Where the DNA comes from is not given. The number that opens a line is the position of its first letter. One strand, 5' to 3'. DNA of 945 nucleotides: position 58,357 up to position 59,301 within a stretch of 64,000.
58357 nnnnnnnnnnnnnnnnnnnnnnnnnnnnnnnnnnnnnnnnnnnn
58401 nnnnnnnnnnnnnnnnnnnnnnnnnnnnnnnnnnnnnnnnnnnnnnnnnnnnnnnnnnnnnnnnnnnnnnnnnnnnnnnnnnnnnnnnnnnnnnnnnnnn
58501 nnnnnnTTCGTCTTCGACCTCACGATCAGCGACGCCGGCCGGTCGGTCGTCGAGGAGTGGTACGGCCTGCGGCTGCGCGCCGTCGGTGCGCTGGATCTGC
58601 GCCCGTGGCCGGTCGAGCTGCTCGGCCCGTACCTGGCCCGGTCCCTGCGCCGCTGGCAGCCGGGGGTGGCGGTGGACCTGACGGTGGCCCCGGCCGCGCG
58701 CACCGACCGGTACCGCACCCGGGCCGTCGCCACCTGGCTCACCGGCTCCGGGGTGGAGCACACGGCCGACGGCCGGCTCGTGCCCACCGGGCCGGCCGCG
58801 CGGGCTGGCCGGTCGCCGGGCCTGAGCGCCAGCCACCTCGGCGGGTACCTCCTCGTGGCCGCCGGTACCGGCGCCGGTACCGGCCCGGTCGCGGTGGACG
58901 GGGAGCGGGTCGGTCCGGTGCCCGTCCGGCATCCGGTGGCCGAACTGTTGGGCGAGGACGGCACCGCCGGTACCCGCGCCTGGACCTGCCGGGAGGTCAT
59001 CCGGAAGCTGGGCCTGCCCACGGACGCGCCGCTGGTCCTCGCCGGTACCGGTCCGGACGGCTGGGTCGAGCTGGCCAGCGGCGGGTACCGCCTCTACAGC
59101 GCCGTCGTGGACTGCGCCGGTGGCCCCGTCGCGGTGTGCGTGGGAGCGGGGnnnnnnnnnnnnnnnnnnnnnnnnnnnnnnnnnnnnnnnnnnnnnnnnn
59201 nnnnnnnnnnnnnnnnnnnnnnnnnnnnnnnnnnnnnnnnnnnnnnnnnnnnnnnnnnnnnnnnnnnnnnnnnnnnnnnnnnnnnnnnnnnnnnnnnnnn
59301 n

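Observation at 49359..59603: Complete enediyne warhead cassette (unbL-unbV-unbU-pksE-thioesterase)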

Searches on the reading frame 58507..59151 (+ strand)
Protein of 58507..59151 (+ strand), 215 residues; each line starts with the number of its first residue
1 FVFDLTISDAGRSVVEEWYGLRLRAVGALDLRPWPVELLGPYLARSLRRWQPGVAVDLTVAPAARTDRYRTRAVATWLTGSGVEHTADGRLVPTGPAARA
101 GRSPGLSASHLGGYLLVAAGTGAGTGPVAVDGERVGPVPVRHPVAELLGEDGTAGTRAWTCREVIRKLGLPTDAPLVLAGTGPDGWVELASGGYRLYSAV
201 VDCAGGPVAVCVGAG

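Call 57: search_solved_structures(query=A1, max_evalue=10, show_alignments=1)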
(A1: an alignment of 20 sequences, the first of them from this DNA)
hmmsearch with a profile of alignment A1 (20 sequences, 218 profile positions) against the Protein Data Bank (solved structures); distinct sequences matched with E-value up to 10: 7.
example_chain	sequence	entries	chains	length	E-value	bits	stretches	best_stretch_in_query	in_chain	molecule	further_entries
5huq_A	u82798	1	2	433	0.82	12.5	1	22-67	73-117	Lactate racemization operon protein LarA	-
6c1w_A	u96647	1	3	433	0.82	12.5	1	22-67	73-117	Lactate racemase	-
2wns_A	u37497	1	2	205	0.87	12.4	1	146-199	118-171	OROTATE PHOSPHORIBOSYLTRANSFERASE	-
1qr0_A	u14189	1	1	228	0.89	12.4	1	81-186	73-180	4'-PHOSPHOPANTETHEINYL TRANSFERASE SFP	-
4mrt_A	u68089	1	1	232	0.93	12.3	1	81-186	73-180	4'-phosphopantetheinyl transferase sfp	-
8ezf_B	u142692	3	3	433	1.4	11.7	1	22-67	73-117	Lactate racemase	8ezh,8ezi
9hcc_X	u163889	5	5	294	2.3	11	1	8-87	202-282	Large ribosomal subunit protein bL28m,Large ribosomal subunit protein bL32m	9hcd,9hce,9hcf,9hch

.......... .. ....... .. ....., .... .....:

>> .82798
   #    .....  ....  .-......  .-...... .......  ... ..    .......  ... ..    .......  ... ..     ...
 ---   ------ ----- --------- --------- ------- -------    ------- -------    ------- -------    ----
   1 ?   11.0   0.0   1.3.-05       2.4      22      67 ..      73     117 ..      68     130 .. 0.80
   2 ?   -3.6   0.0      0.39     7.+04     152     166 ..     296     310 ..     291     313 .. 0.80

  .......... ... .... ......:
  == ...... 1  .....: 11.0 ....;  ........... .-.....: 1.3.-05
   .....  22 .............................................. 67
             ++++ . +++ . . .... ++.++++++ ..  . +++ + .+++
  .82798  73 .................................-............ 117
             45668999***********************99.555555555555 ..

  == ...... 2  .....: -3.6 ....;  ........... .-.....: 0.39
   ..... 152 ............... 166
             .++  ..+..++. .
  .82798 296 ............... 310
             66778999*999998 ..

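Call 62: predict_structure(alignment_id=A1)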
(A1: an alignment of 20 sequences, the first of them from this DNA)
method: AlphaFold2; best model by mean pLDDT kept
length: 215 residues; sequences in the alignment: 20
mean_pLDDT: 89.9   pTM: 0.81
mean pLDDT of the five models: 89.9, 89.8, 89.5, 89.0, 87.2
residues with pLDDT >= 90: 146; 70-90: 54; 50-70: 15; < 50: 0
segments of 3 or more residues with pLDDT < 50: none
pLDDT, mean of each block of 10 residues (from residue 1): 81 86 62 89 95 95 96 96 94 89 91 96 88 84 76 89 96 94 95 97 95 95
secondary structure, 60 per line:
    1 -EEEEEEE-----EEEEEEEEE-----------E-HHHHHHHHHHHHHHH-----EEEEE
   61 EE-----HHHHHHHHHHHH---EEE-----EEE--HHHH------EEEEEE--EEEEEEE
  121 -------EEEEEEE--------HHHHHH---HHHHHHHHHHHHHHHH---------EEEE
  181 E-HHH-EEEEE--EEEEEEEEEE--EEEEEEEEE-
elements in order: E2-8 E14-22 H36-50 E56-62 H68-79 E83-85 E91-93 H96-99 E106-111 E114-120 E128-134 H143-148 H152-167 E177-181 E187-191 E194-203 E206-214

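Call 65: fold_search(model_id=the predicted structure, library=pdb)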
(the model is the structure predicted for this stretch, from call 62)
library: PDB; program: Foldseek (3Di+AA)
matches with E <= 10: 742; with E <= 0.001: 20
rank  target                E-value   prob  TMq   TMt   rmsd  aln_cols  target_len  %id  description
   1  2cg5_A                7.6e-06  1.00  0.45  0.37   5.8       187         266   15  Structure of aminoadipate-semialdehyde dehydrogenase- phosphopantetheinyl transferase in complex with cytosolic acyl c (released 2006-03-01)
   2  2c43                  1.8e-05  1.00  0.43  0.34   6.1       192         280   16  STRUCTURE OF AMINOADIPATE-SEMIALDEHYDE DEHYDROGENASE- PHOSPHOPANTETHEINYL TRANSFERASE IN COMPLEX WITH COENZYME A (released 2005-10-24)
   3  4mrt_A                2.6e-05  1.00  0.43  0.41   4.9       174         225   17  Structure of the Phosphopantetheine Transferase Sfp in Complex with Coenzyme A and a Peptidyl Carrier Protein (released 2014-04-23)
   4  2byd                  6.8e-05  1.00  0.42  0.33   6.2       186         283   15  Structure of aminoadipate-semialdehyde dehydrogenase- phosphopantetheinyl transferase (released 2005-08-05)
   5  1qr0                  8.1e-05  1.00  0.36  0.35   8.9       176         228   17  CRYSTAL STRUCTURE OF THE 4'-PHOSPHOPANTETHEINYL TRANSFERASE SFP-COENZYME A COMPLEX (released 1999-12-10)
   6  8gkf_H                1.1e-04  1.00  0.50  0.50   5.1       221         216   12  Phosphopantetheinyl transferase PptT from Mycobacterium tuberculosis in complex with Raltitrexed. (released 2024-03-20)
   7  7bdw_A                1.7e-04  1.00  0.45  0.45   5.9       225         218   13  Crystal structure of mycobacterial PptAb in complex with ACP and compound 8918 (released 2021-11-10)
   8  6rcx_A                1.8e-04  1.00  0.48  0.48   4.1       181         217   15  Mycobacterial 4'-phosphopantetheinyl transferase PptAb in complex with the ACP domain of PpsC. (released 2020-04-15)
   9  6qxq                  1.8e-04  1.00  0.48  0.48  10.0       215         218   14  4'-phosphopantetheinyl transferase PptAb from Mycobacterium abscessus at pH 7 with Mn2+ and CoA. (released 2020-03-25)
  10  4qvh_B                3.0e-04  1.00  0.50  0.20   5.2       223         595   13  Crystal structure of the essential Mycobacterium tuberculosis phosphopantetheinyl transferase PptT, solved as a fusion (released 2014-12-17)
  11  8gkf_G                3.7e-04  1.00  0.41  0.44  10.8       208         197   18  Phosphopantetheinyl transferase PptT from Mycobacterium tuberculosis in complex with Raltitrexed. (released 2024-03-20)
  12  8qzh                  4.9e-04  1.00  0.48  0.44   4.6       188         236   15  Crystal structure of apo-PptT from Mycobacterium tuberculosis (released 2024-06-19)
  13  8gkf_I                5.2e-04  1.00  0.46  0.46  10.2       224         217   13  Phosphopantetheinyl transferase PptT from Mycobacterium tuberculosis in complex with Raltitrexed. (released 2024-03-20)
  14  6qyg                  6.2e-04  1.00  0.48  0.47   3.9       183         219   16  4'-phosphopantetheinyl transferase PptAb from Mycobacterium abscessus at pH 8.5 with Mg2+ and CoA. (released 2020-03-25)
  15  6ct5_A                6.2e-04  1.00  0.47  0.46  10.6       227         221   16  PptT PAP(CoA) 8918 complex (released 2019-02-06)
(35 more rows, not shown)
